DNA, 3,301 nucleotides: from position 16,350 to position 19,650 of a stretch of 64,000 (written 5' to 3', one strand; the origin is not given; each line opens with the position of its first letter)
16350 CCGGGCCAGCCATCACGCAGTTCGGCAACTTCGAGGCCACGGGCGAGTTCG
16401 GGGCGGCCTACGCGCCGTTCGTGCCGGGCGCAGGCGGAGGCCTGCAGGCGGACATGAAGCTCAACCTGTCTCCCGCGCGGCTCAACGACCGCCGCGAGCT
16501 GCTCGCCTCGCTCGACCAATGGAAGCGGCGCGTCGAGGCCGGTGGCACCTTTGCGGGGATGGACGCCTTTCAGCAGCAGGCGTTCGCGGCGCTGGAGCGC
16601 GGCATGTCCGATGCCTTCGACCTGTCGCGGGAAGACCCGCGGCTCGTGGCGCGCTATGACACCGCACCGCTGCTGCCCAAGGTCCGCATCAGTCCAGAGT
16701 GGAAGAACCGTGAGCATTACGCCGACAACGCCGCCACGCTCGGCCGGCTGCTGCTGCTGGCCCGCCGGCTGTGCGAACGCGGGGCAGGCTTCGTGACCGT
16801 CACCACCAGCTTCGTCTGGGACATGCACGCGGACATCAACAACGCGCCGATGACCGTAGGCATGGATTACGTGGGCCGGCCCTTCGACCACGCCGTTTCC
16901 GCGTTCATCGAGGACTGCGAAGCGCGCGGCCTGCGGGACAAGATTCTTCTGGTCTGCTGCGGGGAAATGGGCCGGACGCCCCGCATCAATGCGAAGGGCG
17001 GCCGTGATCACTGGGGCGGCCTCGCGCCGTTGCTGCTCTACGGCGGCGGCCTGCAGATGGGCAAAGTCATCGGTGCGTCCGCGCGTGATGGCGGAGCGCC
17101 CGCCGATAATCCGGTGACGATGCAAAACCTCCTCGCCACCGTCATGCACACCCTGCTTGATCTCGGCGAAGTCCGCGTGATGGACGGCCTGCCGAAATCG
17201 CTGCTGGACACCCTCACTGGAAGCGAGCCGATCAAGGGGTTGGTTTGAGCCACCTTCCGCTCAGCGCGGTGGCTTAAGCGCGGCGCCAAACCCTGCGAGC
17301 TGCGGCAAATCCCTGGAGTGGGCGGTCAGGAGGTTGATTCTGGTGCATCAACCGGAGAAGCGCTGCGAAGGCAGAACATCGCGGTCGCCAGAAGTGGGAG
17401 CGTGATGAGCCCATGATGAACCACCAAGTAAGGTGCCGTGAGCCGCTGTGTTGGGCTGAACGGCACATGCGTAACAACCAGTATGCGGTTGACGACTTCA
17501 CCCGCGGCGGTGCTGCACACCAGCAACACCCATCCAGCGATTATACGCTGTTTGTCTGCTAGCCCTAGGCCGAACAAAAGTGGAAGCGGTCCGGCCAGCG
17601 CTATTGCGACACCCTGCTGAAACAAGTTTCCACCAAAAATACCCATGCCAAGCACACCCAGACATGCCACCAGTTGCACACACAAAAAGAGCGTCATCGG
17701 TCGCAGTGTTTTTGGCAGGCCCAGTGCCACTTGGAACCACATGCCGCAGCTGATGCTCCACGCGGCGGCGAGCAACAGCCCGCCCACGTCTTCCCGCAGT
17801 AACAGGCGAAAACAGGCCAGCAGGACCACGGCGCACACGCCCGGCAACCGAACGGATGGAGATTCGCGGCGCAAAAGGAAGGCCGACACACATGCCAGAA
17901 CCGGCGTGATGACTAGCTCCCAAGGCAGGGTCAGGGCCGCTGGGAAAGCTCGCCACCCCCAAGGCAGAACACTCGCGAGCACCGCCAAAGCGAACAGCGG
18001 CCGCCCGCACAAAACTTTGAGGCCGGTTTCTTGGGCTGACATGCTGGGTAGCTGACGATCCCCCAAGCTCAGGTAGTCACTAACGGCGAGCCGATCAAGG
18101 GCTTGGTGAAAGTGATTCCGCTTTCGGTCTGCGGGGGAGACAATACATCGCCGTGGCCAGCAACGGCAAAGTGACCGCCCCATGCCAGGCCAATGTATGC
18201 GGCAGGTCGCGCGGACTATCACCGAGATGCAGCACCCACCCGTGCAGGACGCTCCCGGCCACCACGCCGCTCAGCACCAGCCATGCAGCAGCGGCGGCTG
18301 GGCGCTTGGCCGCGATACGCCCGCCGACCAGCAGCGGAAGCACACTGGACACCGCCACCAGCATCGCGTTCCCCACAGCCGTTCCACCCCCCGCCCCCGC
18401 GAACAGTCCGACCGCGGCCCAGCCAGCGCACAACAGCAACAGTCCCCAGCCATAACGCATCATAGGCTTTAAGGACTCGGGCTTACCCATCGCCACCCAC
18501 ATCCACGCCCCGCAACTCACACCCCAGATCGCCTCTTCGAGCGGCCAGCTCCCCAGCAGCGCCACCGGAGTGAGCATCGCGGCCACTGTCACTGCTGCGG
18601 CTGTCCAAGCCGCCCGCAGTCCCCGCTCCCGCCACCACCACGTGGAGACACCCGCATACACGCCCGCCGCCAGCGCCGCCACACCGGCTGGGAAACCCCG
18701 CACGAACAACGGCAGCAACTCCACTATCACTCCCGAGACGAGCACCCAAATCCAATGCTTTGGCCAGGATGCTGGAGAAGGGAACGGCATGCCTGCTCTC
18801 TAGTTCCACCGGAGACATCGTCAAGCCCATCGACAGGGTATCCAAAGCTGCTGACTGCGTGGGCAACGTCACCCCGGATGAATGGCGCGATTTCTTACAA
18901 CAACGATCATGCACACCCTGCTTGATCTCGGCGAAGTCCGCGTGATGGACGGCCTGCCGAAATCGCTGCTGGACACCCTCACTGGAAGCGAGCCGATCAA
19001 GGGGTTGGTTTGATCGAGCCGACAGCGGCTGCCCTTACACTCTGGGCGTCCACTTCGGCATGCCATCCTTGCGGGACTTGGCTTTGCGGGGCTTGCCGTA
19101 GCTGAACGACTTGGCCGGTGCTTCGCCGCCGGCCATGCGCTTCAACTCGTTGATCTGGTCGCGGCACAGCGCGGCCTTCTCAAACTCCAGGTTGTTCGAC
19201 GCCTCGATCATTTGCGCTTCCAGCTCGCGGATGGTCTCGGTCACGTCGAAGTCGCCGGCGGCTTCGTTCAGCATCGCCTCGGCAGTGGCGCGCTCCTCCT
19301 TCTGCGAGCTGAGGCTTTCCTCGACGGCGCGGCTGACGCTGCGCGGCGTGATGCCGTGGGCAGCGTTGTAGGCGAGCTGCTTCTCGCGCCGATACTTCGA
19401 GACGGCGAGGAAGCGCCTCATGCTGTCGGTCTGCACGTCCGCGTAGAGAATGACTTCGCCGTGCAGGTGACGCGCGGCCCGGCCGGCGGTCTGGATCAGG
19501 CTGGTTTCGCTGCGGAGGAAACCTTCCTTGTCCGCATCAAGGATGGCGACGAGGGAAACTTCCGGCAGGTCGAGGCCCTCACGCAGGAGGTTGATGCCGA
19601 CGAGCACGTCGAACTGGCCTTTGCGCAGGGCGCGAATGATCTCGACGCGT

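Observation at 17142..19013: Perfect 107-bp direct repeat of a gene 3' end brackets a 1.66-kb insert encoding two paralogous membrane ORFans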

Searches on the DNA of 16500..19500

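Call 59: search_rna_families(source=window, start=16500, end=19500, threshold=evalue, max_evalue=1)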
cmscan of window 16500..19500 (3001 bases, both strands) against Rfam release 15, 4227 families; matches with E-value up to 1: 0.
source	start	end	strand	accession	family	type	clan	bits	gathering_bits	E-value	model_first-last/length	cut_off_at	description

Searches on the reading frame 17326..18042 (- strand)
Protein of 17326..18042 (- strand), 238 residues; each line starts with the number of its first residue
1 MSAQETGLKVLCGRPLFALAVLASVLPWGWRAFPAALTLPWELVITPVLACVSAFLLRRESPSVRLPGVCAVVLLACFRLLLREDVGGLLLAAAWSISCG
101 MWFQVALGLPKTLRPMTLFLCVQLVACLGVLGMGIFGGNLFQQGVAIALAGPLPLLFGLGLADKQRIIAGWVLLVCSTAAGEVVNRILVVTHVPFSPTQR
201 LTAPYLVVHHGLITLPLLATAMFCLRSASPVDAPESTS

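Call 4: search_protein_families(library=pfam, proteins=[window:17326-18042:-], max_evalue=1)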
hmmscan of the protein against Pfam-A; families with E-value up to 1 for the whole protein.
window:17326-18042:- (238 aa): 0 families

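Call 8: find_homologous_proteins(query=window:17326-18042:-)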
Query window:17326-18042:- (238 aa): 1 proteins with E <= 0.001 among 8000 candidates.
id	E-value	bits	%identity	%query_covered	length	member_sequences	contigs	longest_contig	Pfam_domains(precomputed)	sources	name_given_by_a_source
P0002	1.1e-146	505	100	100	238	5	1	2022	-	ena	-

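Call 11: find_encoding_contigs(protein=P0002, flank=10000)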
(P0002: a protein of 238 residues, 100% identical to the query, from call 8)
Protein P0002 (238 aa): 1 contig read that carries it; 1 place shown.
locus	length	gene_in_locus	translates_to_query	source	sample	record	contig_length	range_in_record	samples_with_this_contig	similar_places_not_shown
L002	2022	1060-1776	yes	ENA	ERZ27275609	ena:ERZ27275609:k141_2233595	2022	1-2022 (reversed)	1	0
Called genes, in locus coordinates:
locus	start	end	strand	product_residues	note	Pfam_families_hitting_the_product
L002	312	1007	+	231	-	-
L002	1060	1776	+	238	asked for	-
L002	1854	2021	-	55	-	?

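Call 51: search_protein_families(library=ncbifam, proteins=[window:17326-18042:-], max_evalue=10)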
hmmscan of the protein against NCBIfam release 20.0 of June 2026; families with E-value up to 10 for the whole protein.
window:17326-18042:- (238 aa): 0 families

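Call 52: search_protein_families(library=padloc, proteins=[window:17326-18042:-], max_evalue=10)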
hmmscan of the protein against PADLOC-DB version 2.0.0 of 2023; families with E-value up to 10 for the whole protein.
window:17326-18042:- (238 aa): 0 families

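Call 96: search_protein_families(library=phrogs, proteins=[window:17326-18042:-], max_evalue=1)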
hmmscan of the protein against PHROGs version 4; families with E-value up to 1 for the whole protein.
window:17326-18042:- (238 aa): 0 families
